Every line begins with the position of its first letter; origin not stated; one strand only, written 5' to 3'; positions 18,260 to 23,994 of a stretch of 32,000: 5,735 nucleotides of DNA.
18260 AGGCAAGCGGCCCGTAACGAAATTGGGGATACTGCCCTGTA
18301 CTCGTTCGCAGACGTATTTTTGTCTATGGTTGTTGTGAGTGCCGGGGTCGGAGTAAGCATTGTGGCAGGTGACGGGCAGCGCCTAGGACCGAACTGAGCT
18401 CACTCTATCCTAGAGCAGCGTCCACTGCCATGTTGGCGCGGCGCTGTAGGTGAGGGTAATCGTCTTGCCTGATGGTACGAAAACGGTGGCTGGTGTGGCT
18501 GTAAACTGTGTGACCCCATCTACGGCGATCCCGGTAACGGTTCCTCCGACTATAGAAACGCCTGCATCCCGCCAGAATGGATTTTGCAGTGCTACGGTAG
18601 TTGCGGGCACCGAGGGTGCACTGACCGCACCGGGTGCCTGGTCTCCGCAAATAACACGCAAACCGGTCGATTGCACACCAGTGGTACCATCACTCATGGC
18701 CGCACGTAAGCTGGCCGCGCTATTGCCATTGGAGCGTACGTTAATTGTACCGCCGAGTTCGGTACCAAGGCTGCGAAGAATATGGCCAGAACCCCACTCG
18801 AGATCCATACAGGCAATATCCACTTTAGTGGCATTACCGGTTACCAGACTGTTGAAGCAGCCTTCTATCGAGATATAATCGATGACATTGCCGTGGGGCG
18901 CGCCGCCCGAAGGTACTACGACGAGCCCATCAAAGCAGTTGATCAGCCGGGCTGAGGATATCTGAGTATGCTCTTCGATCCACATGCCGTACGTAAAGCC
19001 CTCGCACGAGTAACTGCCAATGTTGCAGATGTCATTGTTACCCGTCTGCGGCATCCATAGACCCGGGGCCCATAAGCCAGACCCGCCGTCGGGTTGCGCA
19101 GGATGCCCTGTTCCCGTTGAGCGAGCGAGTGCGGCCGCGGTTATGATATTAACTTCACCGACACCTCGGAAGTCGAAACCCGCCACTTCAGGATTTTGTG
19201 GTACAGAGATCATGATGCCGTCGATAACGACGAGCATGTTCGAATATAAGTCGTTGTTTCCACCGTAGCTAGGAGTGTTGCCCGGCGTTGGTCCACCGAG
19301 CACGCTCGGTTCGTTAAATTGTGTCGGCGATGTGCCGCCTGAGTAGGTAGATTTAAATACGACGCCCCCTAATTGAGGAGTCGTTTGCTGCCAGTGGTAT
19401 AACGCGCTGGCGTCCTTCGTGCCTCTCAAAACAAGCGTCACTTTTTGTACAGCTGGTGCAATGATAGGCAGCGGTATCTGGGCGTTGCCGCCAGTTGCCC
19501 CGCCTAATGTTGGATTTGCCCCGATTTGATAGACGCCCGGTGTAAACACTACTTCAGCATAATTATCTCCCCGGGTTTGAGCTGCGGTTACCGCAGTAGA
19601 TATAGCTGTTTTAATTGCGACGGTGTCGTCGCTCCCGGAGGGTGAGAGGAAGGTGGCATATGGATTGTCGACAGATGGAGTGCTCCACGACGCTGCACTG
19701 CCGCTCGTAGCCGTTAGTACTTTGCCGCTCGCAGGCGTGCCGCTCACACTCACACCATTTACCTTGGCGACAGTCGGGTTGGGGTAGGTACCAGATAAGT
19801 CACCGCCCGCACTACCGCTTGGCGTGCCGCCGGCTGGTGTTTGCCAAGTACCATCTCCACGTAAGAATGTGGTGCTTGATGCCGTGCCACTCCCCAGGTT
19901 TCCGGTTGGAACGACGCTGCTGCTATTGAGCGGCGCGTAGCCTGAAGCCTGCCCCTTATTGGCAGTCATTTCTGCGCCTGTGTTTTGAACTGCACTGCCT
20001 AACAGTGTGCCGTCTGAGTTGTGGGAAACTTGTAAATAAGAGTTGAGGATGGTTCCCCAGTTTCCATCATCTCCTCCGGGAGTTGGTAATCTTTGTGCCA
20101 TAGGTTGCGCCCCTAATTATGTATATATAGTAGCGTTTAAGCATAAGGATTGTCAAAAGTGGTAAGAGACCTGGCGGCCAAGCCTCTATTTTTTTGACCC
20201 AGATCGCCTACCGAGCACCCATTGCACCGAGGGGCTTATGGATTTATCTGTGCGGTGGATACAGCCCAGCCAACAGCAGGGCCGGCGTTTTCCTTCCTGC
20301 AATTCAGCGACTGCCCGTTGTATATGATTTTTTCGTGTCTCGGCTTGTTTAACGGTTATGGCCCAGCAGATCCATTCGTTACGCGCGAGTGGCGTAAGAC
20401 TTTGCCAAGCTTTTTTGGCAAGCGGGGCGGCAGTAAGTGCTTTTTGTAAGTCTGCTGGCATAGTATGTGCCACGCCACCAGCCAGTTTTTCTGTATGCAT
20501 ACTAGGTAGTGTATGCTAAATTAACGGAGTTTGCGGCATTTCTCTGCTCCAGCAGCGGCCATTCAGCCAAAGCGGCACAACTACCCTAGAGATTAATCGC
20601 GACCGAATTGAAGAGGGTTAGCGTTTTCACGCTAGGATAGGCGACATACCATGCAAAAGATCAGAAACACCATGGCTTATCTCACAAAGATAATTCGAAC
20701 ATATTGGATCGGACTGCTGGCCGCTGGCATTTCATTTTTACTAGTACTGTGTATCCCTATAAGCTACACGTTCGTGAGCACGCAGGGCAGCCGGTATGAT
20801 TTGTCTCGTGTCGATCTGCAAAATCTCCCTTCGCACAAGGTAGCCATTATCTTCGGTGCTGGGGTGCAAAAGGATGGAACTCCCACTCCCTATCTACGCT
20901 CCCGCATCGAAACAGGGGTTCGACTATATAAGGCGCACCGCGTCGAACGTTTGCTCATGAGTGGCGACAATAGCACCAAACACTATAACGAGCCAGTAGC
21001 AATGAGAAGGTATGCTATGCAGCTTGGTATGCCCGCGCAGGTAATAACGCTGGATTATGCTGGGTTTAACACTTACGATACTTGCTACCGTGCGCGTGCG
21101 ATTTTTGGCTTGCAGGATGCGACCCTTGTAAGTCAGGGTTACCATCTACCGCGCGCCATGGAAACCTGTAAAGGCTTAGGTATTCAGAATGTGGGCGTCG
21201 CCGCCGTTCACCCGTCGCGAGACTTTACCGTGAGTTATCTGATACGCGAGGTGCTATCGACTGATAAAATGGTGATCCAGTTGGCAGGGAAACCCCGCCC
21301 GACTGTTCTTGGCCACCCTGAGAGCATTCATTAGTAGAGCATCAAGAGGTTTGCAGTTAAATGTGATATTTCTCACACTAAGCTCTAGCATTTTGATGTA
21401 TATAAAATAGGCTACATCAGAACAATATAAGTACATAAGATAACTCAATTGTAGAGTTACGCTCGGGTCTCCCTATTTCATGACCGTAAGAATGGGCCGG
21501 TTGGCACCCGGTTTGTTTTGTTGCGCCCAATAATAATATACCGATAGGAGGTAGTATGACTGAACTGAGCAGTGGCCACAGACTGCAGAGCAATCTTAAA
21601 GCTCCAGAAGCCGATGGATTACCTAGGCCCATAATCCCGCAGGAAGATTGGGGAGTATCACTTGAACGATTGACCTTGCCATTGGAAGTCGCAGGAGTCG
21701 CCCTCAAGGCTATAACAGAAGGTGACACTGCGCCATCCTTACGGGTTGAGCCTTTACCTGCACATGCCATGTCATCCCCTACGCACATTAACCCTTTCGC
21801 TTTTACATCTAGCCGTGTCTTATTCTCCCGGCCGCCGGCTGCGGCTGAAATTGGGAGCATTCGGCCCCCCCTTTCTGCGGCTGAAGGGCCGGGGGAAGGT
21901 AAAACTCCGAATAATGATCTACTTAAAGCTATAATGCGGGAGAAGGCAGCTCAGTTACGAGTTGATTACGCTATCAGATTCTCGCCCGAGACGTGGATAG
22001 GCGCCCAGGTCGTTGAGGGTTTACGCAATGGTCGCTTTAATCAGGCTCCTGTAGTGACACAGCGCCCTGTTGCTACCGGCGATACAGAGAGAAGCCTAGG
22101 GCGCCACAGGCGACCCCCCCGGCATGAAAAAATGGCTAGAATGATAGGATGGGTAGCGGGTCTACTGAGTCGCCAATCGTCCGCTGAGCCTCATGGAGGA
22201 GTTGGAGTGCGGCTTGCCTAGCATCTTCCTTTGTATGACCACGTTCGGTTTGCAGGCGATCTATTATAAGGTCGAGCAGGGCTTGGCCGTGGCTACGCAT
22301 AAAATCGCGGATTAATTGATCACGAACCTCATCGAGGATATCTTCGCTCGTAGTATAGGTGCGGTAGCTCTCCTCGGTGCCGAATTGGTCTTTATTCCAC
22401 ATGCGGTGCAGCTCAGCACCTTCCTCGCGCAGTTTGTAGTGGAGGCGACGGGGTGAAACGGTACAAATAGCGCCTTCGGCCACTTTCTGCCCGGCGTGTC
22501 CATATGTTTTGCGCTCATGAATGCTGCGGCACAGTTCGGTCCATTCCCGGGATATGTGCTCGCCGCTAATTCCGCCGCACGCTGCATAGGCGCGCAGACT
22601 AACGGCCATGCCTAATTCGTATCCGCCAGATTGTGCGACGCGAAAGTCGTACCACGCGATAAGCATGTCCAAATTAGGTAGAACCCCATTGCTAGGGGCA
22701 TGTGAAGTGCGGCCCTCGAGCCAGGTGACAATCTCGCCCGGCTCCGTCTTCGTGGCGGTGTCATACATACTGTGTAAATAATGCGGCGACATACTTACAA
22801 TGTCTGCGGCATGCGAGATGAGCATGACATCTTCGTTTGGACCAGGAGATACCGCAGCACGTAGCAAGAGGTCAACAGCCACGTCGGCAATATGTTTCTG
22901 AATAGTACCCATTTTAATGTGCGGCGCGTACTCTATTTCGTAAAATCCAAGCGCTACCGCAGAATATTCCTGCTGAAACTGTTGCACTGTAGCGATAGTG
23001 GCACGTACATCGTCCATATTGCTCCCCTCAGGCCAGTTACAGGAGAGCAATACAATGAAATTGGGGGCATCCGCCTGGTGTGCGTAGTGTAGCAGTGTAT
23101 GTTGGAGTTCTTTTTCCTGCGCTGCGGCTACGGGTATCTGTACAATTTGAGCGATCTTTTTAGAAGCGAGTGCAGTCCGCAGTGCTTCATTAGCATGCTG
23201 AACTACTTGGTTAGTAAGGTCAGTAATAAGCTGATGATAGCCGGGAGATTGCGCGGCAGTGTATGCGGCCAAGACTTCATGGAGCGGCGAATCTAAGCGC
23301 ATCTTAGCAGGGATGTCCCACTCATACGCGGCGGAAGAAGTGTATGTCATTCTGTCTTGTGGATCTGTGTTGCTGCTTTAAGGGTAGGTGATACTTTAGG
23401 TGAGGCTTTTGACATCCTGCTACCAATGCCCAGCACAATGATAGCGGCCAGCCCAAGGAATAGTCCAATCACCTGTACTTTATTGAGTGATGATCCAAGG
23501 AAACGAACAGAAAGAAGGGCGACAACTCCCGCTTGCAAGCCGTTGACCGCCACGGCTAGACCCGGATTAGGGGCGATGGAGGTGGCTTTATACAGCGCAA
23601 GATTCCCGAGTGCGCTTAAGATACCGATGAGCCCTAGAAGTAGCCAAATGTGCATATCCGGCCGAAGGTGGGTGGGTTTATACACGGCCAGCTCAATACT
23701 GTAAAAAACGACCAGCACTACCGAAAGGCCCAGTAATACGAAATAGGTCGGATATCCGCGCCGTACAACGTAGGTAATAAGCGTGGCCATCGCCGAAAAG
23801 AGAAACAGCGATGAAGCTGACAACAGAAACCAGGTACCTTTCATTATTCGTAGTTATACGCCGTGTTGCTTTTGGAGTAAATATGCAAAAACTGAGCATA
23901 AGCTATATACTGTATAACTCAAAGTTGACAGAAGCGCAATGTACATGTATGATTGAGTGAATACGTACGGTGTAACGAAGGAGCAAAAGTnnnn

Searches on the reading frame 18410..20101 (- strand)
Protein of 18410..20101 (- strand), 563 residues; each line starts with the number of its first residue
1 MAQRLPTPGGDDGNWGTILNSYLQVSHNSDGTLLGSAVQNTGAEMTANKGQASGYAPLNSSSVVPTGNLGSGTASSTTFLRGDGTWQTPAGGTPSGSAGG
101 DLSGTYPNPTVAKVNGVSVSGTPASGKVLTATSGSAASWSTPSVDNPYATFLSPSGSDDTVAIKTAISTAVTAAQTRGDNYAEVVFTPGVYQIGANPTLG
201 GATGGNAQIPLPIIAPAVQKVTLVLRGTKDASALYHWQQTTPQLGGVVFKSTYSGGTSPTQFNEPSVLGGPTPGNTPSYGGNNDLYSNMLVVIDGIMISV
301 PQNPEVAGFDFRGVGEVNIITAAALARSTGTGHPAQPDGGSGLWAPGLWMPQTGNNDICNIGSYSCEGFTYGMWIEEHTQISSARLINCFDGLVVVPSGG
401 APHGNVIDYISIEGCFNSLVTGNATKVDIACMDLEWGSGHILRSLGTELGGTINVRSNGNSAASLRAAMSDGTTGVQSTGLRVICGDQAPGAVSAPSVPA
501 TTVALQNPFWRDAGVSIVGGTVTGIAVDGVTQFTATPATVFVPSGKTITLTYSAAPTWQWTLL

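Call 3: search_protein_families(library=pfam, proteins=[window:18410-20101:-], max_evalue=0.01)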
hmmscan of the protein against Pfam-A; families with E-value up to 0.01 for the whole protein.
window:18410-20101:- (563 aa): 0 families

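Call 7: search_protein_families(library=ncbifam, proteins=[window:18410-20101:-], max_evalue=0.01)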
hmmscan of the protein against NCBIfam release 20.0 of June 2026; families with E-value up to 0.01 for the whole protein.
window:18410-20101:- (563 aa): 0 families

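Call 8: search_protein_families(library=phrogs, proteins=[window:18410-20101:-], max_evalue=0.01)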
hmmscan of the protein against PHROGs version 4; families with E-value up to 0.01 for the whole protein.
window:18410-20101:- (563 aa): 3 families
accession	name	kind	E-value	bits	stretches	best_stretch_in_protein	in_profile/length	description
phrog_31370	-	unknown function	7.6e-08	32.5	1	475-562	424-509/510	-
phrog_11182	-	tail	1.3e-07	31.6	1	484-561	470-545/548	tail spike protein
phrog_28023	-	unknown function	0.0027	18.6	1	87-119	35-67/207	-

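Call 19: search_protein_families(library=padloc, proteins=[window:18410-20101:-], max_evalue=0.01)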
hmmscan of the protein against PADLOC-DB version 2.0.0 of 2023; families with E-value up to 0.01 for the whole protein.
window:18410-20101:- (563 aa): 0 families

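Call 103: search_dna_similar(query=window:18410-20098:-, collection=phages, mode=protein, max_evalue=0.00001, max_rows=10)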
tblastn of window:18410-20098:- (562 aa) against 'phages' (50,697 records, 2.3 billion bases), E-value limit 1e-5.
Records with a match: 1; places in all: 1; records where one place covers at least 80% of the query: 0.
Best place of each record, by identity: <60% 1.
By first word of the organism name: Streptomyces 1.
By host as written in the record: Streptomyces scabiei RL-34 1.
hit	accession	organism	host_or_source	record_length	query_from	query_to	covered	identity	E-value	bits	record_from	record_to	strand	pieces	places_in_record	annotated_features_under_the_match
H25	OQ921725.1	Streptomyces phage Frankenweenie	Streptomyces scabiei RL-34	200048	180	418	43%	29.9%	6e-12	75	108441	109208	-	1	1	167: minor tail protein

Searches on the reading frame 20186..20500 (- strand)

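Call 6: search_protein_families(library=pfam, proteins=[window:20186-20500:-], max_evalue=0.001)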
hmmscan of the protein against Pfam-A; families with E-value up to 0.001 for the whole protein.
window:20186-20500:- (104 aa): 1 family
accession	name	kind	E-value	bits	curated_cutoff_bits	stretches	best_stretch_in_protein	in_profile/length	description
PF13376.11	OmdA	-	1.1e-18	67.3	25.6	1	13-70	3-60/60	Bacteriocin-protection, YdeI or OmpD-Associated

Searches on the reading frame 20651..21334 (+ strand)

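Call 6: search_protein_families(library=pfam, proteins=[window:20651-21334:+], max_evalue=0.001)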
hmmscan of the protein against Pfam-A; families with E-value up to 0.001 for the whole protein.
window:20651-21334:+ (227 aa): 1 family
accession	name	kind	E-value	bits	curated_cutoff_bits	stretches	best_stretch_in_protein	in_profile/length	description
PF02698.23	DUF218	-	2.4e-24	86.2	27.6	1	64-202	2-132/133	DUF218 domain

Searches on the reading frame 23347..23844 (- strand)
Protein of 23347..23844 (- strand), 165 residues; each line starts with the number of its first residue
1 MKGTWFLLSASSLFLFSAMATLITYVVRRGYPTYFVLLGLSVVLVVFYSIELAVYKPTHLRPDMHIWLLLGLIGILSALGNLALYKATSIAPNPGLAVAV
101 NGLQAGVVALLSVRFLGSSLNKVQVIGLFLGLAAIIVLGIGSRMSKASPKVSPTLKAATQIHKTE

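Call 6: search_protein_families(library=pfam, proteins=[window:23347-23844:-], max_evalue=0.001)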
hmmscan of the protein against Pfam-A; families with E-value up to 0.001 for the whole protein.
window:23347-23844:- (165 aa): 1 family
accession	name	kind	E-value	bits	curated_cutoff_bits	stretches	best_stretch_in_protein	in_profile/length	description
PF00892.27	EamA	-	3.6e-07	31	28.2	1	5-138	3-133/135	EamA-like transporter family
